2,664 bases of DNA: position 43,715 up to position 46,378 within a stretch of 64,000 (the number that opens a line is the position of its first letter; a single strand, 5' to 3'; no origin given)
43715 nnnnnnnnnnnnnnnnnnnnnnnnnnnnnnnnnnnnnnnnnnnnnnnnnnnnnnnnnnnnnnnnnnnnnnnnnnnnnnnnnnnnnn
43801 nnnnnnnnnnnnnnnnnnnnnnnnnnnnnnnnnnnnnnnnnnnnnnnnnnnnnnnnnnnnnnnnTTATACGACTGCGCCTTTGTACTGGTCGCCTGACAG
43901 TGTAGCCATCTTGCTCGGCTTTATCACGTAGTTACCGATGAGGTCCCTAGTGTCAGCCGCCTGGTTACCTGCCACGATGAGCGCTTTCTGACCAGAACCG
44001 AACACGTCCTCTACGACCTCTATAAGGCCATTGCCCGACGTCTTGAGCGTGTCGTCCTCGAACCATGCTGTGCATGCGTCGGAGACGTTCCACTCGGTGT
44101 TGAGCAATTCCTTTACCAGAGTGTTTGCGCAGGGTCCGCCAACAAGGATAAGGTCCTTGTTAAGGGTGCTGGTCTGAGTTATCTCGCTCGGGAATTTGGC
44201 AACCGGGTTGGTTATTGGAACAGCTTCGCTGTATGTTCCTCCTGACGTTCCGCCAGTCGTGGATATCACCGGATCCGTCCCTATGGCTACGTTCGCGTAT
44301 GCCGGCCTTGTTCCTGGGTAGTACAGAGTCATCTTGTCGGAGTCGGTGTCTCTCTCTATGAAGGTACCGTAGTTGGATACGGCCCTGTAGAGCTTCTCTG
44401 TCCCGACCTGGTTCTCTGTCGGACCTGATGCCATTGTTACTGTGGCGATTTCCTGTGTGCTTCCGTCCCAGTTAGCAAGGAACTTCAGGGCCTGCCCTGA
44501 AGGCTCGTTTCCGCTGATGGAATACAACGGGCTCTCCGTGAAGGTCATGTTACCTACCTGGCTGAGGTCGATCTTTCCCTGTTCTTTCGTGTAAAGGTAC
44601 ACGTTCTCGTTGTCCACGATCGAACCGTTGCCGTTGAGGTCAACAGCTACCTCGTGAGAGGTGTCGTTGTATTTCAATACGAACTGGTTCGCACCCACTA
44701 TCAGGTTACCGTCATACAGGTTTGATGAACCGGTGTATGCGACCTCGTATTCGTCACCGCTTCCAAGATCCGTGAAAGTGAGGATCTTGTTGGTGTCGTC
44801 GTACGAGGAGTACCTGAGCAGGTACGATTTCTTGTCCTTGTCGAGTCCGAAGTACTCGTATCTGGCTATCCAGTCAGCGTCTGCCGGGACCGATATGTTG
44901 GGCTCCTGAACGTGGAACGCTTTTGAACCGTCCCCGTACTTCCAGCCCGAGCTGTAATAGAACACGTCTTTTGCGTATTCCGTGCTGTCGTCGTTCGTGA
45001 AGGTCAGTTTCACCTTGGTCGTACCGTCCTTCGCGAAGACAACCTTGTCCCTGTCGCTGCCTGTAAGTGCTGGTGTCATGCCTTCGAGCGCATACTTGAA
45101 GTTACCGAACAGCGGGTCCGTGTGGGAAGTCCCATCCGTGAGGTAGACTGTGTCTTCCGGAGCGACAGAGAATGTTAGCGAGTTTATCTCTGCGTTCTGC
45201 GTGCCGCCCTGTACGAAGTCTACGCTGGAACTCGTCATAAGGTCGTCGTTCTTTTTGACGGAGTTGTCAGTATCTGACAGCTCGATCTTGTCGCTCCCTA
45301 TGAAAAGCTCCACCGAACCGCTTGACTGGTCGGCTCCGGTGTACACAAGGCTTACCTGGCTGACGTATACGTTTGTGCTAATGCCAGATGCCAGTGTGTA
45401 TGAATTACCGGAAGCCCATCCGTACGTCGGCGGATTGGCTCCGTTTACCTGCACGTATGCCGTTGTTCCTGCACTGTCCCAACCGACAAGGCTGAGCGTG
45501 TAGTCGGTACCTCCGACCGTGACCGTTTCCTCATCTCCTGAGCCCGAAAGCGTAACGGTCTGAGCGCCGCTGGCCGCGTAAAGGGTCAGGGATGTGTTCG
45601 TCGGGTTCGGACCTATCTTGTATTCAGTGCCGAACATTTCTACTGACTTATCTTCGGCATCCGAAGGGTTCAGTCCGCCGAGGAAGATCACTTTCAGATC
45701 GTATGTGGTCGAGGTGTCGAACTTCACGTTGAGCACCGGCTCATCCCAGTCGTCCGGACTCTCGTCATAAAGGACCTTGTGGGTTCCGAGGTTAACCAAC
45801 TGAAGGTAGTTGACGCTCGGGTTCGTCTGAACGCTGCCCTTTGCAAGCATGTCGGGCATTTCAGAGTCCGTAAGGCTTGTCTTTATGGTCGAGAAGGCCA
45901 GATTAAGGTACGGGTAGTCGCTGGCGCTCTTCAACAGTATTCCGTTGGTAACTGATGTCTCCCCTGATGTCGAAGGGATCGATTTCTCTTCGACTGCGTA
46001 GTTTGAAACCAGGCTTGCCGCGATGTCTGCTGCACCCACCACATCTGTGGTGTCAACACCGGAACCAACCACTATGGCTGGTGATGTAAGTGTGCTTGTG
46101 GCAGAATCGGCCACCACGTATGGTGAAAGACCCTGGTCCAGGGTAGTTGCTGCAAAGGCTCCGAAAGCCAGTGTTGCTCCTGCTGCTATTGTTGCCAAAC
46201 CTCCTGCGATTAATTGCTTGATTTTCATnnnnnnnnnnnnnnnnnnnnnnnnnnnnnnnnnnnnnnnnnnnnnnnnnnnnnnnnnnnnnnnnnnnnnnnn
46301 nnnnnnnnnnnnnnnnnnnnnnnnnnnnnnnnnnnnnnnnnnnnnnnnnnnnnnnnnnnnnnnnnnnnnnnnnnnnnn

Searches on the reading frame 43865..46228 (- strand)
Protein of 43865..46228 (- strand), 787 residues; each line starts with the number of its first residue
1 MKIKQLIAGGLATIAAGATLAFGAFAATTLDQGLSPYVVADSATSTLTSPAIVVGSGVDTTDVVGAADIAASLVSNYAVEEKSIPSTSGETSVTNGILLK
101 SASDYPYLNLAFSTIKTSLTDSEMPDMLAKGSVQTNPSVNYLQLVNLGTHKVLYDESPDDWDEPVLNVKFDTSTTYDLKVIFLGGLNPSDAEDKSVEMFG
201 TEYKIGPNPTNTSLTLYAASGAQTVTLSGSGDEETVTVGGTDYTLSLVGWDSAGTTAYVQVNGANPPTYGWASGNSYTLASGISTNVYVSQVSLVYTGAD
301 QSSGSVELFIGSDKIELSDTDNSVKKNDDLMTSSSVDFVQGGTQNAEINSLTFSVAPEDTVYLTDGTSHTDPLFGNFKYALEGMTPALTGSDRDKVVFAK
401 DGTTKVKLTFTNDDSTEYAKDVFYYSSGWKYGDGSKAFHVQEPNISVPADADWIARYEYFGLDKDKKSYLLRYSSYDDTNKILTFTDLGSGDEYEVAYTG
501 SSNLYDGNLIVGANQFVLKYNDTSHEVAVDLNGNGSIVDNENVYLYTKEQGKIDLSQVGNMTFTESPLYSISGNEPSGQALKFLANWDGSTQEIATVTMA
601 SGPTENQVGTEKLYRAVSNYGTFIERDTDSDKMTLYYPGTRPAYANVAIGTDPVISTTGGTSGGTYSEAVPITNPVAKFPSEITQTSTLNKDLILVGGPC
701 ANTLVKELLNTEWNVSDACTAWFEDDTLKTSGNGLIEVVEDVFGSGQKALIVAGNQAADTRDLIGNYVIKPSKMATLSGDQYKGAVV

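Call 10: find_encoding_contigs(protein=window:43865-46228:-, flank=2000, max_places=4)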
Protein window:43865-46228:- (787 aa): no gene with exactly this product is on record in the collection.

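Call 11: search_protein_families(library=pfam, proteins=[window:43865-46228:-])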
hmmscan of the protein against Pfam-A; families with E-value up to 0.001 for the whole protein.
window:43865-46228:- (787 aa): 1 family
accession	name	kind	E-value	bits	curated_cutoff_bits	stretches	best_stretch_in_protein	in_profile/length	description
PF05124.17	S_layer_C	-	2.7e-19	69.9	23.9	1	51-762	18-168/177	S-layer like family, outer domain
